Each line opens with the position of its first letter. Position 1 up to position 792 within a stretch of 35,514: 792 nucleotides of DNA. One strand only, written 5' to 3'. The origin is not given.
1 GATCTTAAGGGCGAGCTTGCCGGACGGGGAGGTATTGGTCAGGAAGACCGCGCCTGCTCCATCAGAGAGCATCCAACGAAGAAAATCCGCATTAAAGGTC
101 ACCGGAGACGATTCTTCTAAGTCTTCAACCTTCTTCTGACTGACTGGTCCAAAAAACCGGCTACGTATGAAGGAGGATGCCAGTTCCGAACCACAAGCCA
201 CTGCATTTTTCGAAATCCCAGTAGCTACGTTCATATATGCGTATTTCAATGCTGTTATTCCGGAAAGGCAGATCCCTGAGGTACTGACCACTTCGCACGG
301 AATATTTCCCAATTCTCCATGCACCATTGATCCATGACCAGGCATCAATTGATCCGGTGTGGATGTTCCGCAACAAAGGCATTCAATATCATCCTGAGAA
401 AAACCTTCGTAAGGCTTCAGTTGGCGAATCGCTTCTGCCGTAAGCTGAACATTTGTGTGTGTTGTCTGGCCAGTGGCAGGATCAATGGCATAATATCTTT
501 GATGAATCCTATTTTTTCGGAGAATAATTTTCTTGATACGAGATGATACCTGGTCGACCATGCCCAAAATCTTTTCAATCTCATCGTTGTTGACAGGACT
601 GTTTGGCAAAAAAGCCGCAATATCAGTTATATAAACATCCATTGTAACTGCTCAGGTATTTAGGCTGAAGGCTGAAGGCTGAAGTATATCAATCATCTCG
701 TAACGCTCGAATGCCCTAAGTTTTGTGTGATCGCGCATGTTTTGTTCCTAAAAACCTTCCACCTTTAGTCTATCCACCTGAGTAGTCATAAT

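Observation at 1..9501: Translationally coupled type-II-FAS-like operon with two radical SAM enzymes, a CrtI-like desaturase and a lipid acyltransferase: candidate pathway for an unusual lipid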

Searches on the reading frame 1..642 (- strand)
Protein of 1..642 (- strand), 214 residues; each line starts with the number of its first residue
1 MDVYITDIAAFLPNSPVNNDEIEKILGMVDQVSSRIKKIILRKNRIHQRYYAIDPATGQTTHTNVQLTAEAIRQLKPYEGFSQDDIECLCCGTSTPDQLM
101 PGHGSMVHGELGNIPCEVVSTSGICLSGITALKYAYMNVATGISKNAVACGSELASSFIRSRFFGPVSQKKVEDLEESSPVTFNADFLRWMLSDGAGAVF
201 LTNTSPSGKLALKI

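Call 7: search_protein_families(library=pfam, proteins=[window:1-642:-], max_evalue=0.001)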
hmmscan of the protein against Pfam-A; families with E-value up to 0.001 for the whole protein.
window:1-642:- (214 aa): 1 family
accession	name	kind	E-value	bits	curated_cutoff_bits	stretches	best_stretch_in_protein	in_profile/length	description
PF08545.16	ACP_syn_III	-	0.00029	21.1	24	0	124-159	6-41/80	3-Oxoacyl-[acyl-carrier-protein (ACP)] synthase III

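Call 8: search_protein_families(library=ncbifam, proteins=[window:1-642:-], max_evalue=0.001)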
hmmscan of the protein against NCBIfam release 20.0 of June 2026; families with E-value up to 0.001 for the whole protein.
window:1-642:- (214 aa): 12 families
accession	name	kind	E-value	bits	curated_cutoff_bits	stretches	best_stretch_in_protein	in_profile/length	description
NF005293.2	PRK06816.1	subfamily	7.6e-92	308.3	450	1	3-214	1-211/378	StlD/DarB family beta-ketosynthase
NF053539.1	resorcinol_DarB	exception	4.7e-77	259.6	550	1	2-214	2-211/377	dialkylresorcinol biosynthesis protein DarB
NF006829.0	PRK09352.1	subfamily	1.4e-13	50.6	249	1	3-159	5-148/322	beta-ketoacyl-ACP synthase 3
TIGR00747.1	fabH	subfamily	2.1e-11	43.5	292.1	1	2-159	2-146/322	beta-ketoacyl-ACP synthase III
NF005541.0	PRK07204.1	equivalog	4.8e-11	42.6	402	1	3-156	5-146/329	beta-ketoacyl-ACP synthase III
TIGR01930.1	AcCoA-C-Actrans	subfamily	3.9e-07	29.4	240.55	1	63-158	20-116/385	acetyl-CoA C-acyltransferase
NF004623.0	PRK05963.1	equivalog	6.3e-07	29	437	1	11-138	14-128/328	beta-ketoacyl-ACP synthase III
NF009519.0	PRK12880.1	equivalog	0.00041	19.7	436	1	5-160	10-156/353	beta-ketoacyl-ACP synthase III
NF006720.0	PRK09258.1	equivalog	0.00089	18.7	285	0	3-203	6-194/338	3-oxoacyl-ACP synthase III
NF006587.0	PRK09116.1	equivalog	0.00092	18.1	470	0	114-202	153-241/408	beta-ketoacyl-ACP synthase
NF005033.0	PRK06445.1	equivalog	0.00096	18.4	511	0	66-155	35-126/395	acetyl-CoA C-acetyltransferase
NF004720.0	PRK06064.1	subfamily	0.00099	18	420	0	66-157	24-117/389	thiolase domain-containing protein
